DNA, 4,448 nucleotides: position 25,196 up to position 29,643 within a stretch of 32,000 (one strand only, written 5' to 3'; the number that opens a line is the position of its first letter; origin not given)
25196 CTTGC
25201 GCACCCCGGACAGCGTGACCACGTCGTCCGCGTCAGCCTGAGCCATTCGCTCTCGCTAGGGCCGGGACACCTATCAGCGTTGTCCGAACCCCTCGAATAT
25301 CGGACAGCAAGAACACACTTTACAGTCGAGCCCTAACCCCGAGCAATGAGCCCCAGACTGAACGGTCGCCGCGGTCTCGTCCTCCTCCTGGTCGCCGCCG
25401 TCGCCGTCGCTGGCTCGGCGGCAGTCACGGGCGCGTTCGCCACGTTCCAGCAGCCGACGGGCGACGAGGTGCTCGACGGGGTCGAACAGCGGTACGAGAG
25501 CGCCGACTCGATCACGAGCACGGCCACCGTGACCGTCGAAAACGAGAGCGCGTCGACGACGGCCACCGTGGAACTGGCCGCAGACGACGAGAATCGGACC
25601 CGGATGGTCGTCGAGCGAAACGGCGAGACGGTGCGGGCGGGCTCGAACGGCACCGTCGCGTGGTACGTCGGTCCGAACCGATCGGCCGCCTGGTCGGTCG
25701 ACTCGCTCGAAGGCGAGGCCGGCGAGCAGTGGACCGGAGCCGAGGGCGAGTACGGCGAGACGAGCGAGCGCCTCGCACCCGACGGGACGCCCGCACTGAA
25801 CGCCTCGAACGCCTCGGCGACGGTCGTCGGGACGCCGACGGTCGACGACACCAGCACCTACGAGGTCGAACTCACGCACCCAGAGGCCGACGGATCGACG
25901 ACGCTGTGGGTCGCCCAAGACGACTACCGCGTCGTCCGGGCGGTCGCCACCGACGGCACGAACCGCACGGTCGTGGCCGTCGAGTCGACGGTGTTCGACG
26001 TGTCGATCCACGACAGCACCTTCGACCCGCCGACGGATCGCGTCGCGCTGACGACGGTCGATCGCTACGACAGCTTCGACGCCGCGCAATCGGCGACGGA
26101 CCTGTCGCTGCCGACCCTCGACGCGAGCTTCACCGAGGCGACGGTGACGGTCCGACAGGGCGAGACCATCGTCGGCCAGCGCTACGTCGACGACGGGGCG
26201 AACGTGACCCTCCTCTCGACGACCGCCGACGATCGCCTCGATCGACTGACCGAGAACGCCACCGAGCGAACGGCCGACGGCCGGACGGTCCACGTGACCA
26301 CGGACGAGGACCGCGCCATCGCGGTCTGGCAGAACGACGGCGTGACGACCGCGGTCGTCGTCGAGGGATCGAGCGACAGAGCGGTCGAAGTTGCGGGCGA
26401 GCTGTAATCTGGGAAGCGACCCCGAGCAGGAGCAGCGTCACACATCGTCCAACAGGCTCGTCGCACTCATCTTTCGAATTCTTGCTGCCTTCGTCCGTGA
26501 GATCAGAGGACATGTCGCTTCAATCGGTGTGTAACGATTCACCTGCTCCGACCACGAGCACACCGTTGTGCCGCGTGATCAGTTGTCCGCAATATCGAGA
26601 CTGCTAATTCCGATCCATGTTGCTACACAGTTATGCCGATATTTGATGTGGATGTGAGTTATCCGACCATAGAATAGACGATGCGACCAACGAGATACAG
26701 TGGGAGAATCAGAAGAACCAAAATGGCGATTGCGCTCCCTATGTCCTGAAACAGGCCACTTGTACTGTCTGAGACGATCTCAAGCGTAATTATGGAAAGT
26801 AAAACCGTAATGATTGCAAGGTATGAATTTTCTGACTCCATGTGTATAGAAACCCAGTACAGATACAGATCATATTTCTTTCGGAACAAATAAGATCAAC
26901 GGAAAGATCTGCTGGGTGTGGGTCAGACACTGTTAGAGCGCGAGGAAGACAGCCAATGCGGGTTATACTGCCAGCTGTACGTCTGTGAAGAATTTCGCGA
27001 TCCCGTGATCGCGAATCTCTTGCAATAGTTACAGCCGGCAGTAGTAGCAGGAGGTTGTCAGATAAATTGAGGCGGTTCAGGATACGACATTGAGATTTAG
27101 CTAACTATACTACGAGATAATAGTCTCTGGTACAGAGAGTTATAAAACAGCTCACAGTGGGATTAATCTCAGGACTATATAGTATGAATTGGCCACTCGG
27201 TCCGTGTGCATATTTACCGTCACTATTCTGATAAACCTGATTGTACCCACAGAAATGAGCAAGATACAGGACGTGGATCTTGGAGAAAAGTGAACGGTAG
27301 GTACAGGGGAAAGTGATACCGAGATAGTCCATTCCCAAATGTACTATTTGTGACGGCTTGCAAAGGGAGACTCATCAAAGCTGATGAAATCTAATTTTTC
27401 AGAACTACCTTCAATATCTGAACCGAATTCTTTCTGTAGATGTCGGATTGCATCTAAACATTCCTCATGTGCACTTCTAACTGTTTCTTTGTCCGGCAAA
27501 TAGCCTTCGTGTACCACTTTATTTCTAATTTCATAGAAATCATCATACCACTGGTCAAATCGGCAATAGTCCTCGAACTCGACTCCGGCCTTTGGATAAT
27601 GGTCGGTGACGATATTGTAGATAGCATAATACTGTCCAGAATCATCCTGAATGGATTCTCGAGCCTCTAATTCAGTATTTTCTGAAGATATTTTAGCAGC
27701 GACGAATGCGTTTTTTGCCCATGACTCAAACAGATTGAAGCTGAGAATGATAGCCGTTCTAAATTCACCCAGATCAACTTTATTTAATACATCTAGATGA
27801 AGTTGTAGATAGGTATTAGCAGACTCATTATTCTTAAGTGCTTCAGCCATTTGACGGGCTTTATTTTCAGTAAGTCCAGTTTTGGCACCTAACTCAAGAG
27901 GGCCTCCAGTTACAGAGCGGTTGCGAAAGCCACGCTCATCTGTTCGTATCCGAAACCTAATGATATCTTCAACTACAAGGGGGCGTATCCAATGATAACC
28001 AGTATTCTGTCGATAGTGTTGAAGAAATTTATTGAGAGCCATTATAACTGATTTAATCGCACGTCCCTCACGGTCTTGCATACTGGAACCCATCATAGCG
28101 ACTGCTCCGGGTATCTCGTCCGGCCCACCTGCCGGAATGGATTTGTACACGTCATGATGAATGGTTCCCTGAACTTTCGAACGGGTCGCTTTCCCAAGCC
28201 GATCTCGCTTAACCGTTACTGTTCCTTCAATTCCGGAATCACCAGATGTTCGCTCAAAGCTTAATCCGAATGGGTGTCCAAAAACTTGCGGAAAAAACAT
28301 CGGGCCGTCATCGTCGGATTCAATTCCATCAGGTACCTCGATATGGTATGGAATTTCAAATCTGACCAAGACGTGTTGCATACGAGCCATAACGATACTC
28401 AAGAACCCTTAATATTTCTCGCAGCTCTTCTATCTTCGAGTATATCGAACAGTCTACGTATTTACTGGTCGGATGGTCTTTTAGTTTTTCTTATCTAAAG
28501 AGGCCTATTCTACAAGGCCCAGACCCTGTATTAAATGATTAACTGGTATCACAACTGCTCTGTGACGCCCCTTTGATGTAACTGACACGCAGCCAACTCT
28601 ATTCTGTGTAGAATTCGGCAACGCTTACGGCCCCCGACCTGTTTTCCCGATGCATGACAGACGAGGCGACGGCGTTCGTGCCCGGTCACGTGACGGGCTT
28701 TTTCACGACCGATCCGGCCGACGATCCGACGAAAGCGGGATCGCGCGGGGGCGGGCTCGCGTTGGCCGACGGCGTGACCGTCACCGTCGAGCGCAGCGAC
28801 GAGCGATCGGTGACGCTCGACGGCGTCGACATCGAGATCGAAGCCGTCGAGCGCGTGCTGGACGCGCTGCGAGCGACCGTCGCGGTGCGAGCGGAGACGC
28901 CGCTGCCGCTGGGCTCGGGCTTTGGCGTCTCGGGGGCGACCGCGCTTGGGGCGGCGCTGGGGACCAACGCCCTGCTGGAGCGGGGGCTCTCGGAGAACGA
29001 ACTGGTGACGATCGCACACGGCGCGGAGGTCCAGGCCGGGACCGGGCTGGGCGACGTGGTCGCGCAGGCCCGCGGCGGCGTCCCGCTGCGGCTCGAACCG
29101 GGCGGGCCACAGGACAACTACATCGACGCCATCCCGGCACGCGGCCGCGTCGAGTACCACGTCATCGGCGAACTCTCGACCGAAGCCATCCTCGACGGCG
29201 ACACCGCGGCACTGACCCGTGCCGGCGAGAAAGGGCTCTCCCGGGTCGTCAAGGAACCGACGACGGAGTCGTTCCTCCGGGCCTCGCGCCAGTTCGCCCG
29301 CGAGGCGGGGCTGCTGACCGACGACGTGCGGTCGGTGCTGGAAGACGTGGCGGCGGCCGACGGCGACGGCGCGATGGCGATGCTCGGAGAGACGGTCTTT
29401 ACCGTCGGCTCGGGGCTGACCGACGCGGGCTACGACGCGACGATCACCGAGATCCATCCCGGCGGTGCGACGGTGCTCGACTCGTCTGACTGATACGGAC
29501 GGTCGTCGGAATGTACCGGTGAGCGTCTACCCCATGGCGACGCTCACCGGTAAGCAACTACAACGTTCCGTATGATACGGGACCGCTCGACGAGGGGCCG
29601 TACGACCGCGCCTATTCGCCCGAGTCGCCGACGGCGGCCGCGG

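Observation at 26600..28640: AT-rich island II: HEPN-like orphan protein plus a small two-TM protein, a candidate uncharacterised defence/abortive-infection module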

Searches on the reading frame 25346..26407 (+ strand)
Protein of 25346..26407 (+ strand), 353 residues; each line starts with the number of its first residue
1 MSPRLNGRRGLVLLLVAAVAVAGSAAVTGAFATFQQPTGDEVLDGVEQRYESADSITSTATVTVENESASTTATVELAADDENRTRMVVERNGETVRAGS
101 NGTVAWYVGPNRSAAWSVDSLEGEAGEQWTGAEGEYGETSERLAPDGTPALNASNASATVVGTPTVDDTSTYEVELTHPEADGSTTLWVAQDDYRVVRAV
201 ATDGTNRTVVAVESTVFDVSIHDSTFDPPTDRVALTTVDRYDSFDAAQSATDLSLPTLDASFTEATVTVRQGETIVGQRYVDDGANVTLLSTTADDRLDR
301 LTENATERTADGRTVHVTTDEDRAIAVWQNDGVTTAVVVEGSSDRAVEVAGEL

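Call 76: search_protein_families(library=pfam, proteins=[window:25346-26407:+], max_evalue=0.01)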
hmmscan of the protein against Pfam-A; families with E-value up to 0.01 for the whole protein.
window:25346-26407:+ (353 aa): 1 family
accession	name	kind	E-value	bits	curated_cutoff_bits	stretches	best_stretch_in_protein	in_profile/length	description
PF09865.15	DUF2092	-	7.3e-05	22.7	21.2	1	40-205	2-173/212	Predicted periplasmic protein (DUF2092)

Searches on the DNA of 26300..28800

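Call 68: search_rna_families(source=window, start=26300, end=28800, threshold=evalue, max_evalue=1)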
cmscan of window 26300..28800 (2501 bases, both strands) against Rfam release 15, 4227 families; matches with E-value up to 1: 0.
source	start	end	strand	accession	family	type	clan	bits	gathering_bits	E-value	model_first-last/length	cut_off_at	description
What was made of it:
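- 26966..27043 (.): A 78-nt imperfect palindrome or hairpin in the 0.5-kb spacer downstream of the HEPN gene. Its role is unknown. It could be a terminator, a recombination scar or an element remnant. No Rfam hit (call 68).
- Tried and rejected: Rfam gave nothing for the island (call 68).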

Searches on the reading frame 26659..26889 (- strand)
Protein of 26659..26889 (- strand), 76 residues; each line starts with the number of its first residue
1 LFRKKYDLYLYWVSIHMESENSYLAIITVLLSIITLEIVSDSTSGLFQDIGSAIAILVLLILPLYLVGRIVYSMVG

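Call 4: search_protein_families(library=pfam, proteins=[window:26659-26889:-], max_evalue=1)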
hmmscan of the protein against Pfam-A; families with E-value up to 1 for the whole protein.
window:26659-26889:- (76 aa): 2 families
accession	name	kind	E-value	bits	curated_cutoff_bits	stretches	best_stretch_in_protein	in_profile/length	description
PF11119.13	DUF2633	-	0.097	13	25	1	54-76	11-33/43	Protein of unknown function (DUF2633)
PF05313.17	Pox_P21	-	0.14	12.2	27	1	18-61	116-159/189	Poxvirus P21 membrane protein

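Call 5: search_protein_families(library=padloc, proteins=[window:26659-26889:-], max_evalue=1)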
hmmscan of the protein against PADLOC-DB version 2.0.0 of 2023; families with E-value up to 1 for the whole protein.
window:26659-26889:- (76 aa): 1 family
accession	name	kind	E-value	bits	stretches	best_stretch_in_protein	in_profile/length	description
PDLC04670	PDC-M48A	-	0.0083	14.4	1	13-62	90-141/164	-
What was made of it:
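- On Apea-like HEPN / ApeA defence: The query has no hit (calls 4, 5).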

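Call 7: search_protein_families(library=ncbifam, proteins=[window:26659-26889:-], max_evalue=1)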
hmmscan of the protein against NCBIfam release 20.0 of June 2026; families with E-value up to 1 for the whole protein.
window:26659-26889:- (76 aa): 0 families

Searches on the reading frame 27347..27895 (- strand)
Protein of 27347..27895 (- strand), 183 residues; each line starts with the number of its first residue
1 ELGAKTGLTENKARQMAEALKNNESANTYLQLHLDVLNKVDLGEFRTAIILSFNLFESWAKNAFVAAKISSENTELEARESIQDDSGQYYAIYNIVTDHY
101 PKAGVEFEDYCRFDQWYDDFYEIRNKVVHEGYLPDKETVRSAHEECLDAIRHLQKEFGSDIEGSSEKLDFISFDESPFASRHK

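Call 54: predict_structure(alignment_id=A3)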
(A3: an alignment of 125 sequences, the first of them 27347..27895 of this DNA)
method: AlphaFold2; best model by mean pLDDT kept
length: 183 residues; sequences in the alignment: 125
mean_pLDDT: 93.4   pTM: 0.87
mean pLDDT of the five models: 93.4, 93.4, 93.0, 92.6, 91.9
residues with pLDDT >= 90: 153; 70-90: 20; 50-70: 7; < 50: 3
segments of 3 or more residues with pLDDT < 50: 1-3
pLDDT, mean of each block of 10 residues (from residue 1): 63 88 94 97 98 98 98 98 98 98 98 98 98 98 98 98 96 77 63
secondary structure, 60 per line:
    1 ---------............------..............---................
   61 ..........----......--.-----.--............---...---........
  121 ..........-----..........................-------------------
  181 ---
elements in order: H10-21 H28-41 H45-70 H75-80 H92-103 H113-130 H136-161
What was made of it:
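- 27401..27868 (-): HEPN domain, about residues 175-330. Helix 1 is 193-206, helix 2 is 210-235, the insert is 236-277, helix 3 is 278-295 and helix 4 is 301-326. Domain model with pLDDT 93.4 and pTM 0.87 (call 54).
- The motif sits at the C-terminal end of the penultimate core helix, and there is a helical insert between helices 2 and 3 (call 54). The motif is placed correctly in a pLDDT-93 model (call 54).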

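Call 57: fold_search(model_id=the predicted structure, library=pdb)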
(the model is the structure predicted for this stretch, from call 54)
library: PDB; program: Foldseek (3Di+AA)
matches with E <= 10: 30; with E <= 0.001: 0
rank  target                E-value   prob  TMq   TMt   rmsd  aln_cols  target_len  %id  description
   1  2q00_A                1.2e+00  0.72  0.44  0.62   5.2       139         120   12  Crystal structure of the P95883_SULSO protein from Sulfolobus solfataricus. NESG target SsR10. (released 2007-05-29)
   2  2hsb                  2.2e+00  0.72  0.45  0.62   4.4       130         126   10  Crystal structure of a hepn domain containing protein (af_0298) from archaeoglobus fulgidus at 1.95 A resolution (released 2006-08-15)
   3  2q00_B                2.2e+00  0.66  0.46  0.64   4.6       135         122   10  Crystal structure of the P95883_SULSO protein from Sulfolobus solfataricus. NESG target SsR10. (released 2007-05-29)
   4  2jpu_MODEL_1_A        2.5e+00  0.33  0.40  0.53   5.5       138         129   13  solution structure of NESG target SsR10, Orf c02003 protein (released 2007-07-03)
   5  3jyy_A                2.8e+00  0.28  0.30  0.22   6.8       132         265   15  SeMet LinB complexed with PPi (released 2009-11-03)
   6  9w60_A                4.8e+00  0.08  0.26  0.15   9.8       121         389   11  Butyryl CoA dehydrogenase (released 2025-12-10)
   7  7ux1_A                4.8e+00  0.03  0.17  0.06  19.6       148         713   13  EcMscK in an Open Conformation (released 2022-11-23)
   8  7jh6_A                5.0e+00  0.12  0.36  0.38  12.3       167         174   16  De novo designed two-domain di-Zn(II) and porphyrin-binding protein (released 2020-12-09)
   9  3cax                  5.0e+00  0.06  0.23  0.14   9.9       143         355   11  Crystal structure of uncharacterized protein PF0695 (released 2008-03-18)
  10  9bj7_E                5.6e+00  0.13  0.35  0.39  10.2       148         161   16  Crystal structure of the N-terminal truncated AbiV (residues 24-201) (released 2025-08-13)
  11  3c18_B                5.6e+00  0.13  0.28  0.20   7.1       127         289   12  Crystal structure of nucleotidyltransferase-like protein (ZP_00538802.1) from Exiguobacterium sibiricum 255-15 at 1.90 (released 2008-02-12)
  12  3wxx_E                5.6e+00  0.04  0.18  0.21  15.9       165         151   14  Crystal Structure of a T3SS complex from Aeromonas hydrophila (released 2015-10-14)
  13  5q17_A                6.2e+00  0.01  0.12  0.11  16.5       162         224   16  Ligand binding to FARNESOID-X-RECEPTOR (released 2017-07-05)
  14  5fi0_E                6.9e+00  0.03  0.20  0.12  15.6       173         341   11  Crystal Structure of the P-Rex1 DH/PH tandem in complex with Rac1 (released 2016-04-20)
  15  2lfd_MODEL_1_A        7.3e+00  0.09  0.30  0.42   8.3       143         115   13  Solution NMR structure of Diiron protein in presence of 2 eq Zn2+, Northeast Structural Genomics Consortium Ta (released 2011-08-24)
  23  1ufb_A                8.5e+00  0.14  0.41  0.55   5.6       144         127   10  Crystal structure of TT1696 from Thermus thermophilus HB8 (released 2003-11-28)
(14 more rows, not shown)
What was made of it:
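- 27401..27868 (-): Foldseek top hits are HEPN proteins 2q00, 2hsb and 2jpu, with TM 0.62-0.64 normalised to the target (call 57).
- On HEPN superfamily: TM is 0.53-0.64 normalised to the target and 0.40-0.46 normalised to the query, with probability 0.33-0.72 and E = 1.2-2.5 (call 57).
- Closest known: HEPN-MNT. Same: The closest solved structures (2q00, 2hsb, 1ufb) are HEPN-T-type small HEPN proteins (call 57).
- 1ufb and AbiV appear lower in the list (call 57).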

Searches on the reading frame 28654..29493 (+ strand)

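Call 76: search_protein_families(library=pfam, proteins=[window:28654-29493:+], max_evalue=0.01)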
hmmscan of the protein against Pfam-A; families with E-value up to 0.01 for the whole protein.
window:28654-29493:+ (279 aa): 1 family
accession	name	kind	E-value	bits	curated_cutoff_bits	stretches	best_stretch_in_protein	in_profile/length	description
PF00288.32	GHMP_kinases_N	-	9.2e-11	42.3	22.3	1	64-142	6-87/87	GHMP kinases N terminal domain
